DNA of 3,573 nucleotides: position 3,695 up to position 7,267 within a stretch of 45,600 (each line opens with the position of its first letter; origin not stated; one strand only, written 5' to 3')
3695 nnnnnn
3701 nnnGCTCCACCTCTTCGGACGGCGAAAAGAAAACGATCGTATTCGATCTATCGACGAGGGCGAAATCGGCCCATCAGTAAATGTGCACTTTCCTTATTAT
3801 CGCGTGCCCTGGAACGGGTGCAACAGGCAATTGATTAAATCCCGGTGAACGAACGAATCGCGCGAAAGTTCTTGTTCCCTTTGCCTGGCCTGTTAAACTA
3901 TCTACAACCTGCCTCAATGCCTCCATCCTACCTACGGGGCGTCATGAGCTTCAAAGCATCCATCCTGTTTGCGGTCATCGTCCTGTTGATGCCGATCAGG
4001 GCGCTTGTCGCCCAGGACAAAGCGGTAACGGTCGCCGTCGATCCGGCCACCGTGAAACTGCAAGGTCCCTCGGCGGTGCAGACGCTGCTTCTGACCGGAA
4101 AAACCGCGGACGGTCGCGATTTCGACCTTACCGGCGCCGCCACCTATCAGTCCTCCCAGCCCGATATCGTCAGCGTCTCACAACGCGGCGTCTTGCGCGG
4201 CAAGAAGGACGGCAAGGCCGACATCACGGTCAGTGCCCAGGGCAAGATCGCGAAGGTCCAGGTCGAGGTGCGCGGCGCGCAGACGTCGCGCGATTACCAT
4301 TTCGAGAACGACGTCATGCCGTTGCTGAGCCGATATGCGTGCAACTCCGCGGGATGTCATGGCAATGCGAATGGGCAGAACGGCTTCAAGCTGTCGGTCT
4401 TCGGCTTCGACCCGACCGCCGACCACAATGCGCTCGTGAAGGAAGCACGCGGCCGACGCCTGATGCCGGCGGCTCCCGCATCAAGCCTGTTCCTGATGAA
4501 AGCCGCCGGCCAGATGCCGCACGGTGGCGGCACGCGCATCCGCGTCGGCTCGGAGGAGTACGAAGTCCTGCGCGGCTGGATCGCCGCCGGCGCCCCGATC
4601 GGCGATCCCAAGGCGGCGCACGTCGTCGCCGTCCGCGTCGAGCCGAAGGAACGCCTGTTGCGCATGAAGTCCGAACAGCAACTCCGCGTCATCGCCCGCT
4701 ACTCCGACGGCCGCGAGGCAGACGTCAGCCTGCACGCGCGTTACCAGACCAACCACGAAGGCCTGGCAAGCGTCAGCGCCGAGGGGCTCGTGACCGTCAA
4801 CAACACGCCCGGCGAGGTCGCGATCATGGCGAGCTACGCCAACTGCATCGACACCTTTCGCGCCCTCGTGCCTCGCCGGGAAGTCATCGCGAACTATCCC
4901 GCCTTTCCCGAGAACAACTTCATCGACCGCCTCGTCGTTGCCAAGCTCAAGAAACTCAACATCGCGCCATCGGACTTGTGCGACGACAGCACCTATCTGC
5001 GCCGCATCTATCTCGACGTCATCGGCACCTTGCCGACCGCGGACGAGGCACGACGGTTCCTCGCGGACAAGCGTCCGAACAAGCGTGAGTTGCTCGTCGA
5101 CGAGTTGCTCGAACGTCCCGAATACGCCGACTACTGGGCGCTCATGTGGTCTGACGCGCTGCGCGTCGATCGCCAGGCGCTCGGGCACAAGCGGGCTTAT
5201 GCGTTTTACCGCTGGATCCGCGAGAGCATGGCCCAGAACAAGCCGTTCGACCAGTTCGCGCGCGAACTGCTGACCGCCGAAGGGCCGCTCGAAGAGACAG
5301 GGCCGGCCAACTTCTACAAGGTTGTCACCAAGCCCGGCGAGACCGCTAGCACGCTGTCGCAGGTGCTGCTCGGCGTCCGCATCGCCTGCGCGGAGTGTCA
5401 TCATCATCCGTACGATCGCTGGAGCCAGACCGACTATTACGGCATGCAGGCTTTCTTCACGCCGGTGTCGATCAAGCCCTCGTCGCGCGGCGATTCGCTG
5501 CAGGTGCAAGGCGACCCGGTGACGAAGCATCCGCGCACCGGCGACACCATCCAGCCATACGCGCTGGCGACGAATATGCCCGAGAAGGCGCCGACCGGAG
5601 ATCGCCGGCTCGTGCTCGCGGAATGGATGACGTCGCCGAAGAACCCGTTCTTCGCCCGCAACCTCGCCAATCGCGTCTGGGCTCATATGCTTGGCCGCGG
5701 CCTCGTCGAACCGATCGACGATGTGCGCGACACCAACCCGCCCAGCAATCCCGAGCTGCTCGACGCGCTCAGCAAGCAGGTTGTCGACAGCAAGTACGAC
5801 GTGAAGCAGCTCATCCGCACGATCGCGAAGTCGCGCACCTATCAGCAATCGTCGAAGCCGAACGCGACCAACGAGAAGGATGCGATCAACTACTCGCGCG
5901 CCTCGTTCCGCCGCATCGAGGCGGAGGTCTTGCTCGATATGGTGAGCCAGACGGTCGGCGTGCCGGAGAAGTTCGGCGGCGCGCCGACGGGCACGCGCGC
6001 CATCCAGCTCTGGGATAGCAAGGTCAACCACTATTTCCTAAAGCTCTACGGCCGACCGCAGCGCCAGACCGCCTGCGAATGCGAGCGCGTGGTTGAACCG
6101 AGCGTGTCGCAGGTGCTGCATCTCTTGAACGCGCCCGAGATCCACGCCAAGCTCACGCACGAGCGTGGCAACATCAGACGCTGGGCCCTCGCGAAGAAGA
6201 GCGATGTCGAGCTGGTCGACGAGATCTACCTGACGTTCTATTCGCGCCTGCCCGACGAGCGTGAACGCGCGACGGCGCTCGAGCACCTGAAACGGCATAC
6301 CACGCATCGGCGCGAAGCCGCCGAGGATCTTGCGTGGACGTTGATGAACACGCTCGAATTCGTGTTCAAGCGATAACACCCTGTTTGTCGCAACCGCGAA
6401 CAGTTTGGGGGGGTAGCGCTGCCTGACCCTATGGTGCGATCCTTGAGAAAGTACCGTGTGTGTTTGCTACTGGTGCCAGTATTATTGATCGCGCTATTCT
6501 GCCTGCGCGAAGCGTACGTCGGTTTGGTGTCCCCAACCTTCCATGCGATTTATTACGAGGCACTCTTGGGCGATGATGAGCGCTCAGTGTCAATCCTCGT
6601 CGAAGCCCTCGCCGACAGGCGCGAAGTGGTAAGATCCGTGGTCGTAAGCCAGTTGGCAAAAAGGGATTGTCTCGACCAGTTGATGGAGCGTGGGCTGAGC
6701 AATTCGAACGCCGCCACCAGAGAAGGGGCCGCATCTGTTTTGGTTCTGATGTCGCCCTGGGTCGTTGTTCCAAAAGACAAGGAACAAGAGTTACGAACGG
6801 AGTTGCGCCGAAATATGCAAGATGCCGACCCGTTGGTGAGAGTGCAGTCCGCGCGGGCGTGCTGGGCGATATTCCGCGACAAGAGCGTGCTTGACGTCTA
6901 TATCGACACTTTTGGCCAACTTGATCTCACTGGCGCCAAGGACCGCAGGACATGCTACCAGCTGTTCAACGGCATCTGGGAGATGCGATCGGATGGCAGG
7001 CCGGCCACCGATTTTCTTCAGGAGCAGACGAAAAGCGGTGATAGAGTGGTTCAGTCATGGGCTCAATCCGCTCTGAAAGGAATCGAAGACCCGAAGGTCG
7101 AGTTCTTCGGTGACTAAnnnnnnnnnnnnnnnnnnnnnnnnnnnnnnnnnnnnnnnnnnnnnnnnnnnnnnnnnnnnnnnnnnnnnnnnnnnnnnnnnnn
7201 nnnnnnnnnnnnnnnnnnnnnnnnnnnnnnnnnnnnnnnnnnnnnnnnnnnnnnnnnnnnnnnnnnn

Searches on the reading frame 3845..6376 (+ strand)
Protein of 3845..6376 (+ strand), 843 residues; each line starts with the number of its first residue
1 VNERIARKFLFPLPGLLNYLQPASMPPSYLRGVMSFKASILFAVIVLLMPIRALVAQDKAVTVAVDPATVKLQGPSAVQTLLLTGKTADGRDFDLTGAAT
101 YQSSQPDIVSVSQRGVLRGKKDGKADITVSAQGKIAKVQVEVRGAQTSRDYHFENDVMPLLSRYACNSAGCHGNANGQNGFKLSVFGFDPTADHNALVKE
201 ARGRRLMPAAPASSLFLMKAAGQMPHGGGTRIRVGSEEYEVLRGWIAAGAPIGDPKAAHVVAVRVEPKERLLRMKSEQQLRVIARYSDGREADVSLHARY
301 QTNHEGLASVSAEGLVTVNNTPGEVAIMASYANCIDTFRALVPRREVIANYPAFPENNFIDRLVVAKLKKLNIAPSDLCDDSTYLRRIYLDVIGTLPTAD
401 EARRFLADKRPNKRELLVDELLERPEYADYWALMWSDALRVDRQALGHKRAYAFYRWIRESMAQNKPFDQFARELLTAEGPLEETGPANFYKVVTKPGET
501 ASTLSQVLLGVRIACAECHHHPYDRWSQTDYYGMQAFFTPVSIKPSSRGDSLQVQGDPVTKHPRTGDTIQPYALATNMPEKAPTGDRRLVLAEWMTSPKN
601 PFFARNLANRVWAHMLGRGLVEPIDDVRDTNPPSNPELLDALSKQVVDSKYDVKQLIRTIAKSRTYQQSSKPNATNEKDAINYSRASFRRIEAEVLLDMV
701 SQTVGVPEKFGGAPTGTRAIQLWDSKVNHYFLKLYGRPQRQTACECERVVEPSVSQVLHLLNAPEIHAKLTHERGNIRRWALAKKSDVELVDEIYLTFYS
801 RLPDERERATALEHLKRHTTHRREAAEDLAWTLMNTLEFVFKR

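Call 40: search_protein_families(library=pfam, proteins=[window:3845-6376:+], max_evalue=0.00001)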
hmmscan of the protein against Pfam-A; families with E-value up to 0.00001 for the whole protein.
window:3845-6376:+ (843 aa): 3 families
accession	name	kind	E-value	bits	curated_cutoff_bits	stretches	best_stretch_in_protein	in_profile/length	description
PF07583.16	PSCyt2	-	9.3e-53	179.7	29.8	1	360-541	2-207/209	Protein of unknown function (DUF1549)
PF07587.16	PSD1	-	1.6e-47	162.5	28.5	1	587-814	1-243/244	Protein of unknown function (DUF1553)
PF02368.24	Big_2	-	1.2e-07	32.1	22.8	0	63-133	5-70/79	Bacterial Ig-like domain (group 2)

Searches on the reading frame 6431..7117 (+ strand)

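Call 40: search_protein_families(library=pfam, proteins=[window:6431-7117:+], max_evalue=0.00001)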
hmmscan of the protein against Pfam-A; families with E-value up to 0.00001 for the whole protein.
window:6431-7117:+ (228 aa): 1 family
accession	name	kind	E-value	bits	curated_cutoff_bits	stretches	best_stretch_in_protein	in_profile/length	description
PF13646.12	HEAT_2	-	1.7e-06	28.7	27.7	0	55-141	3-84/88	HEAT repeats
